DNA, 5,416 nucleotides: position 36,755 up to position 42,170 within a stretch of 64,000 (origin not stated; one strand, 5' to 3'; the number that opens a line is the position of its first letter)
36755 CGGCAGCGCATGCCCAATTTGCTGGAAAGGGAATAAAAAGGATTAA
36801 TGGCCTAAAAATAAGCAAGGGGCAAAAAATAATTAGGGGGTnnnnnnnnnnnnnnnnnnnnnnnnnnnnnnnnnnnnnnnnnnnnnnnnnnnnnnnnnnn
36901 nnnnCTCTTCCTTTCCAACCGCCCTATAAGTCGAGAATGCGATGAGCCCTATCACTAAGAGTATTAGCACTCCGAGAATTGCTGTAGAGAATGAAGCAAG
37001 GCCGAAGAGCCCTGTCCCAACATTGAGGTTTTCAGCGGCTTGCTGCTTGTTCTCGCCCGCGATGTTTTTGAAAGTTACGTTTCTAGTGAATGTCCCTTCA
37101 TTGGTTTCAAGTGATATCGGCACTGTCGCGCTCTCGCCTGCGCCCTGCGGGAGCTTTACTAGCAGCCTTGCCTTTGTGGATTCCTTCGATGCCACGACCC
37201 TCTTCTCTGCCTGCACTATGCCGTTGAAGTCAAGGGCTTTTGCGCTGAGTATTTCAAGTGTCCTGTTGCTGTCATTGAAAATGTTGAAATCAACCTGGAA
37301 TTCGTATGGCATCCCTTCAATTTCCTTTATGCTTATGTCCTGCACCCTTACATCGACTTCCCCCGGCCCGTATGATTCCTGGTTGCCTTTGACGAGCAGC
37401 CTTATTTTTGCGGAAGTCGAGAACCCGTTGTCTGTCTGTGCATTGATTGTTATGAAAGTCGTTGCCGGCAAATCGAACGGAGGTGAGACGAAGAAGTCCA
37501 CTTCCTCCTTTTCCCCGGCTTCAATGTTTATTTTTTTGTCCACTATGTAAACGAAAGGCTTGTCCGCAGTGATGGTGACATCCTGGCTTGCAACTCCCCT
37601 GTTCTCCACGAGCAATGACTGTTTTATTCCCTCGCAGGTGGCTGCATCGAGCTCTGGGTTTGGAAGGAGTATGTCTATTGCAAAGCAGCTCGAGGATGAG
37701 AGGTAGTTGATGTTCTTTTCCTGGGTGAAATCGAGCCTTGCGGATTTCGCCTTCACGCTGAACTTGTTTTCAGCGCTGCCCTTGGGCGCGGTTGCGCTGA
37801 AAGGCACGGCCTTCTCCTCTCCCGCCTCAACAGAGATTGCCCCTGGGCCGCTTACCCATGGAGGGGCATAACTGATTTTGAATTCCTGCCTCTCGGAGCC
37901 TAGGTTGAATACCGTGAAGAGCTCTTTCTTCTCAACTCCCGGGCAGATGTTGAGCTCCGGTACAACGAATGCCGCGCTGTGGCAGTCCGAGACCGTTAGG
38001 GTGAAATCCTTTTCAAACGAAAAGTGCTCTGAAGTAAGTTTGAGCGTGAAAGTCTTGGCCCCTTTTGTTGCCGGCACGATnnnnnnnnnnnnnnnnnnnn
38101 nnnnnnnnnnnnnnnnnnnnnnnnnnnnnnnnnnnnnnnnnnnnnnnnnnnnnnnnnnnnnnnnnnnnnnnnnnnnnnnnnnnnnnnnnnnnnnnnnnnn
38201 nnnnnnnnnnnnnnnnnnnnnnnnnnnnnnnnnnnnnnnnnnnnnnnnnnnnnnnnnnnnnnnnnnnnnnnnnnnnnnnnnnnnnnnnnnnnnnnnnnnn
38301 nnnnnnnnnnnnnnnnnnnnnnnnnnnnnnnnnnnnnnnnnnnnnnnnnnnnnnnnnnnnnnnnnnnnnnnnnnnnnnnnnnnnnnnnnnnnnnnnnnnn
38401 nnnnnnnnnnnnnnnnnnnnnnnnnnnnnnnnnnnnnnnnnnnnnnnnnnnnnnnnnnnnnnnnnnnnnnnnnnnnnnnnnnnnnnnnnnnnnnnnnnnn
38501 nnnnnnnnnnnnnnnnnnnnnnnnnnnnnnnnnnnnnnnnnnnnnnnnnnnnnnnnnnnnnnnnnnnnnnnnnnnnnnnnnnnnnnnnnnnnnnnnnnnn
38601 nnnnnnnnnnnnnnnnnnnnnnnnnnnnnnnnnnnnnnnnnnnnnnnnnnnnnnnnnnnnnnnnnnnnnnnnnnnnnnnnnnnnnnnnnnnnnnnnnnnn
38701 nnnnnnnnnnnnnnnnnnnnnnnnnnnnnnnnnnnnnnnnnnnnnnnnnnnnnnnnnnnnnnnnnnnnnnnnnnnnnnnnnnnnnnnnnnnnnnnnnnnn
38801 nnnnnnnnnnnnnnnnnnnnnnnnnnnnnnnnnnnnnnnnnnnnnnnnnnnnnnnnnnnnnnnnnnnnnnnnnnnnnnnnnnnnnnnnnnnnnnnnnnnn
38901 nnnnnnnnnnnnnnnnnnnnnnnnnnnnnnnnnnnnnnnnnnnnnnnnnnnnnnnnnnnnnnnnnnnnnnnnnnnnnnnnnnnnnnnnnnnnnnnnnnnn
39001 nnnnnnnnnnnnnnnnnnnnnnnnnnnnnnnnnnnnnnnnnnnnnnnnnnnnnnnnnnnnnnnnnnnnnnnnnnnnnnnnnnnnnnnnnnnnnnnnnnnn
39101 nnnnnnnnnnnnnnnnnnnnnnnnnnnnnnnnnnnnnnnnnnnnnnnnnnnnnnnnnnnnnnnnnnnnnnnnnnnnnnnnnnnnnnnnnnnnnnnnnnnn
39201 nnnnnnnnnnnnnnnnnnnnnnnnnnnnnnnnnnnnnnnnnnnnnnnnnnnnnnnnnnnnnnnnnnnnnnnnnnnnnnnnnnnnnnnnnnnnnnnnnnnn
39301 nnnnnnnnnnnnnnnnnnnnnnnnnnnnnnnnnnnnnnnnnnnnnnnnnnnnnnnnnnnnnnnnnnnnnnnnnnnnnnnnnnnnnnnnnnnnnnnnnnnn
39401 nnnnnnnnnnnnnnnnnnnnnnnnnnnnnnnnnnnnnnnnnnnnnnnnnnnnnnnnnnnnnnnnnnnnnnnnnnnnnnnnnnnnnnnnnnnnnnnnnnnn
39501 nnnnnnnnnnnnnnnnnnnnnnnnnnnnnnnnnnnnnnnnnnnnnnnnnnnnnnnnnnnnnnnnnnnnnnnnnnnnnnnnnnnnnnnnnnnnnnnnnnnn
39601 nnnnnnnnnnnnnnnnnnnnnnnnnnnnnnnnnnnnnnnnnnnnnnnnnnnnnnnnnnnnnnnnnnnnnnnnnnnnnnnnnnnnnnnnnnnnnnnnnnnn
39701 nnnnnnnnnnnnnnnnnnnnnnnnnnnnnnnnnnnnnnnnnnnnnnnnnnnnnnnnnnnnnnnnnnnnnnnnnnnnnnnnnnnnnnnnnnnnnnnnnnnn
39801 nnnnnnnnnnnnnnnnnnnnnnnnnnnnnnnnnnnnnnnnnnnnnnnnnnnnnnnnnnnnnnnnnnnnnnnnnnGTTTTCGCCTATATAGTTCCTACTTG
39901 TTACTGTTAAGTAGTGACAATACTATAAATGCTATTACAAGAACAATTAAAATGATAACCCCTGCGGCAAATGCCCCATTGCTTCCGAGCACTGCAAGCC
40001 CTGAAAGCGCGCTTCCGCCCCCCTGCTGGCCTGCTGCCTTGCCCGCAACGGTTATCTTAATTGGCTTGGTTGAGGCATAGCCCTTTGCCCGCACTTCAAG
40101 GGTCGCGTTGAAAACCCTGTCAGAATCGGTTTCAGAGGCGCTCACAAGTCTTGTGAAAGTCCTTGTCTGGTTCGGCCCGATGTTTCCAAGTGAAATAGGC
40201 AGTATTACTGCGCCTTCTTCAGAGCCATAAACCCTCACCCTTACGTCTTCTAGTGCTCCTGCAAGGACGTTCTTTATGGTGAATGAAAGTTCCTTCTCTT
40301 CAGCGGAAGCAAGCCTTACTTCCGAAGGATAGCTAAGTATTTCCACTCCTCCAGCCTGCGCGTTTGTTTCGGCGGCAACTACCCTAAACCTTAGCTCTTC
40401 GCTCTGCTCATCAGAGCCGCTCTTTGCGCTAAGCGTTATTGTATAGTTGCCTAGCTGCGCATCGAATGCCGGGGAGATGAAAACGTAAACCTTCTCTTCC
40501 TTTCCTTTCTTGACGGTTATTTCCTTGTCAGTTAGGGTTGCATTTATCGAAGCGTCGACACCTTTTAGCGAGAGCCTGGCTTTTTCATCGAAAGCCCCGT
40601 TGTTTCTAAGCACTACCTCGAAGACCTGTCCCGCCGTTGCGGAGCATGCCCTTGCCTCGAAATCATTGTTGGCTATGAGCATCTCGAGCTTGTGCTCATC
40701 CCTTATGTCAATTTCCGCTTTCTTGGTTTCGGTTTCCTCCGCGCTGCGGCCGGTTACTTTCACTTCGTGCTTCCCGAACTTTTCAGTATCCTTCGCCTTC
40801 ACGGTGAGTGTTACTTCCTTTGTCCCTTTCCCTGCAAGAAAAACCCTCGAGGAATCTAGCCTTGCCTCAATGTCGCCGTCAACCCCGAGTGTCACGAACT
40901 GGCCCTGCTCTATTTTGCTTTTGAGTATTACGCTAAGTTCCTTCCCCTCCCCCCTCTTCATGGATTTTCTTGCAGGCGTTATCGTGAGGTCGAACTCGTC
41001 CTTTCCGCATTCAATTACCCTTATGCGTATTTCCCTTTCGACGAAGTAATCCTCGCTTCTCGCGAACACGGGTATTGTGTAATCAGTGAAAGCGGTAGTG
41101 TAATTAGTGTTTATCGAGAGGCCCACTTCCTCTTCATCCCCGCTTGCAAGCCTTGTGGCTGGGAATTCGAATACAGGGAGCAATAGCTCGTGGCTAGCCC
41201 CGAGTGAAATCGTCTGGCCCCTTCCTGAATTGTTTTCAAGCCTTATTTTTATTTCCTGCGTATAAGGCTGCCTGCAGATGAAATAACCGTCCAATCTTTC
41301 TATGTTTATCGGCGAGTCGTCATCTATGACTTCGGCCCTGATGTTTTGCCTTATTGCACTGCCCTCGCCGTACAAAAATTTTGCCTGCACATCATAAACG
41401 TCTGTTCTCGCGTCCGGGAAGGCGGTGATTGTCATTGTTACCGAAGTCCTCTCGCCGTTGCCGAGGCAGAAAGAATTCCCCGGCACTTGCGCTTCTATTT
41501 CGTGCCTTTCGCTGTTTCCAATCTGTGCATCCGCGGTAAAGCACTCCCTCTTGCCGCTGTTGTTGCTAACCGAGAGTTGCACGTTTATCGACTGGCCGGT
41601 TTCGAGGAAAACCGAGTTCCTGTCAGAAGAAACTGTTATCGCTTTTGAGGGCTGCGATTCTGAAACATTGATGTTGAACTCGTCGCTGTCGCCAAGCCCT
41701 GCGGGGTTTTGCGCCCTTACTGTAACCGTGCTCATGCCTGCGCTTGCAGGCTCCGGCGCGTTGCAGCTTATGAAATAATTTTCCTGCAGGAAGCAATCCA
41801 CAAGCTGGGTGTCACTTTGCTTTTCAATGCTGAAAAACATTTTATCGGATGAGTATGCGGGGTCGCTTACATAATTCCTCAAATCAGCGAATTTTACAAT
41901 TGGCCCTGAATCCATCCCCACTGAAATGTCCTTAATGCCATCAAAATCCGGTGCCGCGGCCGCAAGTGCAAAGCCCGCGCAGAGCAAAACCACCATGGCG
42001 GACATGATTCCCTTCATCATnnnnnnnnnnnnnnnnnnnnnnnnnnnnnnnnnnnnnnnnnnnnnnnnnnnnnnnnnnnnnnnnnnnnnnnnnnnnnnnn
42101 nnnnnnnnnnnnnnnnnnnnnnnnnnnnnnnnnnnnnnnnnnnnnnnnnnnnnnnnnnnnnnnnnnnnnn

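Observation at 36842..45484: Four-gene operon of giant Ig-like repeat surface proteins including a vWA/MIDAS adhesin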

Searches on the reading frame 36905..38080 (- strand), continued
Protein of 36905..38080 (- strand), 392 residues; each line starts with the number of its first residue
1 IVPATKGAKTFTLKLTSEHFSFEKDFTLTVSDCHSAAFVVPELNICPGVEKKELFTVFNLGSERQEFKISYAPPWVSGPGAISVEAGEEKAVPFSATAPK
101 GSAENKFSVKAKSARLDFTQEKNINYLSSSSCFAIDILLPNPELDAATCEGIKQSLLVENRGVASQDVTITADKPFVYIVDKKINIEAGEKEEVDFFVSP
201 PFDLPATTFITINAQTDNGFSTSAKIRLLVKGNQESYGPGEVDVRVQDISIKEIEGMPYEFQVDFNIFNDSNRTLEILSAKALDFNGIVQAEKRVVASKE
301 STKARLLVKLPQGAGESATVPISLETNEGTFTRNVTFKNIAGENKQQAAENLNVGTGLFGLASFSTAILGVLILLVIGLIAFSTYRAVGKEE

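Call 80: find_encoding_contigs(protein=P0083, flank=8000, max_places=1)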
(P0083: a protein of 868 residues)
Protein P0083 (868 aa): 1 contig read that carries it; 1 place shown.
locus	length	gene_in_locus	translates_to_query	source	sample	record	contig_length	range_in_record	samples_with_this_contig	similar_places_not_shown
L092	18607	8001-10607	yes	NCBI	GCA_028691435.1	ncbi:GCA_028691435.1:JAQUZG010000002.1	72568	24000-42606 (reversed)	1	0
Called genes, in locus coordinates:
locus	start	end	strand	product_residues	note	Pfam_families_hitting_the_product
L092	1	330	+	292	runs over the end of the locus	PF10543:ORF6N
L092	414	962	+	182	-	-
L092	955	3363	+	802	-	-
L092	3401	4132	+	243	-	-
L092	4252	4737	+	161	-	-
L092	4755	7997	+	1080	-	PF11614:FixG_C (faint)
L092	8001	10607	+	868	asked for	-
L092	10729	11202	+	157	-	PF04073:tRNA_edit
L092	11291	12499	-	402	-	PF00266:Aminotran_5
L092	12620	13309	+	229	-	PF02811:PHP, PF13263:PHP_C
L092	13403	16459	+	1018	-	PF00082:Peptidase_S8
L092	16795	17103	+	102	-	-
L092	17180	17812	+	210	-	PF01066:CDP-OH_P_transf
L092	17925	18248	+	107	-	PF01588:tRNA_bind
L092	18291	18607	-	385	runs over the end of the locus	PF01963:TraB_PrgY_gumN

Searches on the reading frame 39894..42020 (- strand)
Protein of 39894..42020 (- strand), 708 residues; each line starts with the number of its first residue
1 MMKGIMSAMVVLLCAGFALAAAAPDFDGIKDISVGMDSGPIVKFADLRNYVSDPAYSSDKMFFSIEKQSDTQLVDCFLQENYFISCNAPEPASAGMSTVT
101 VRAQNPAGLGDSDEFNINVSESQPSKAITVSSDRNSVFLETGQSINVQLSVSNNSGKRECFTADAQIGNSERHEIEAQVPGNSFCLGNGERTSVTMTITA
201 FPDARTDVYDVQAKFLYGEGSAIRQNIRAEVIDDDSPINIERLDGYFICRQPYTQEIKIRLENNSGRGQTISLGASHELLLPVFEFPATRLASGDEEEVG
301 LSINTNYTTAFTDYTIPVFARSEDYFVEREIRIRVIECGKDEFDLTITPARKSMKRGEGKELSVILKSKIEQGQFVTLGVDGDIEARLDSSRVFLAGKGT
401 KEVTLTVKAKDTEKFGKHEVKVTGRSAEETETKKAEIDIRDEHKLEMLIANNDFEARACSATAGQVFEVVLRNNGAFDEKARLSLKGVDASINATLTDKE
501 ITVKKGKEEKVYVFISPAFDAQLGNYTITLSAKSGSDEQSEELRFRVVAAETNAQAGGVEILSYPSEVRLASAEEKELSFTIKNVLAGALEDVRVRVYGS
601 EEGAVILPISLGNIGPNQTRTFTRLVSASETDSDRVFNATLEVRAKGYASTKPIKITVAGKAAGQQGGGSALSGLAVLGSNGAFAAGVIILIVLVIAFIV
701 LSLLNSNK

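Call 5: search_protein_families(library=pfam, proteins=[window:39894-42020:-], max_evalue=1)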
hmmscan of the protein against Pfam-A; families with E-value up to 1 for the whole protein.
window:39894-42020:- (708 aa): 6 families
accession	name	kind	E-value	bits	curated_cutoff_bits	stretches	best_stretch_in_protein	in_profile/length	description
PF11614.14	FixG_C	-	5.1e-07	30.3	25.6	1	467-545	35-116/119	IG-like fold at C-terminal of FixG, putative oxidoreductase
PF22067.2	Cep192_D3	-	0.0014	19.1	27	0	468-519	22-71/99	Cep192 domain 3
PF07679.22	I-set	-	0.076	13.5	23.7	0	498-543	44-88/90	Immunoglobulin I-set domain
PF05345.18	He_PIG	-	0.13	13.2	24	0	92-120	68-96/96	Putative Ig domain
PF18981.6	InlK_D3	-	0.45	11.1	25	0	522-543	48-69/75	Internalin K domain (D3/D4)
PF10633.15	NPCBM_assoc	-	0.64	10.7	24.4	0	502-533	45-76/78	NPCBM-associated, NEW3 domain of alpha-galactosidase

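Call 6: search_protein_families(library=ncbifam, proteins=[window:39894-42020:-], max_evalue=1)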
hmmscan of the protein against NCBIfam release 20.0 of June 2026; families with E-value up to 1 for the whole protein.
window:39894-42020:- (708 aa): 5 families
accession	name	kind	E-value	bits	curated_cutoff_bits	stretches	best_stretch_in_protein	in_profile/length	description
NF041740.1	choice_anch_T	equivalog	3.7e-06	26.3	70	1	376-543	69-248/259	choice-of-anchor T family protein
NF058597.1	CoaZ_rpt_PGGG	domain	0.023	14.7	30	0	401-433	50-82/88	choice-of-anchor Z repeating domain-containing protein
TIGR01965.1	VCBS_repeat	domain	0.063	13.5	15.5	0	569-608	50-88/99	VCBS domain-containing protein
NF009726.0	PRK13253.1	subfamily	0.26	11.5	65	0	393-450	19-76/98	citrate lyase subunit gamma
NF058595.1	invert_tail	domain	0.29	11.5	37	0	524-545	89-110/113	lipo-invert putative C-terminal anchoring domain-containing protein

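Call 24: search_solved_structures(query=window:39894-42020:-, max_evalue=0.1)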
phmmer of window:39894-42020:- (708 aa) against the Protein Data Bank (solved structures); distinct sequences matched with E-value up to 0.1: 0.

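Call 27: find_homologous_proteins(query=window:39894-42020:-)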
Query window:39894-42020:- (708 aa): 9 proteins with E <= 0.001 among 8000 candidates.
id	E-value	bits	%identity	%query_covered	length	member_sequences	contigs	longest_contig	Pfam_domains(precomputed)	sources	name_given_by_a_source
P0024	0.0e+0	1536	100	100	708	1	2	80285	PF11614.15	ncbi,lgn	-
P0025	4.2e-193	661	45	96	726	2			PF11614.15,PF10633.16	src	-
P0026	7.2e-193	661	44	96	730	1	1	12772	-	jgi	-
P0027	5.1e-191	654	45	98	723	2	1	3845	PF11614.15,PF16392.12,PF23619.2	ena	-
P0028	1.6e-175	603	43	96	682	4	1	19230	PF11614.15,PF10633.16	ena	-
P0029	3.2e-172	592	42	100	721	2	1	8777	PF11614.15,PF06280.19,PF17766.8,PF10633.16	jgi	-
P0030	5.6e-168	578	40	99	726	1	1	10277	PF11614.15,PF10633.16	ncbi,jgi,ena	-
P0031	3.1e-147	510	43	77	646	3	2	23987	-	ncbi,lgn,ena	ncbi:MAG: hypothetical protein AABW99_02665 [archaeon]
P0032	7.1e-107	376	43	61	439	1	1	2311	PF11614.15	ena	-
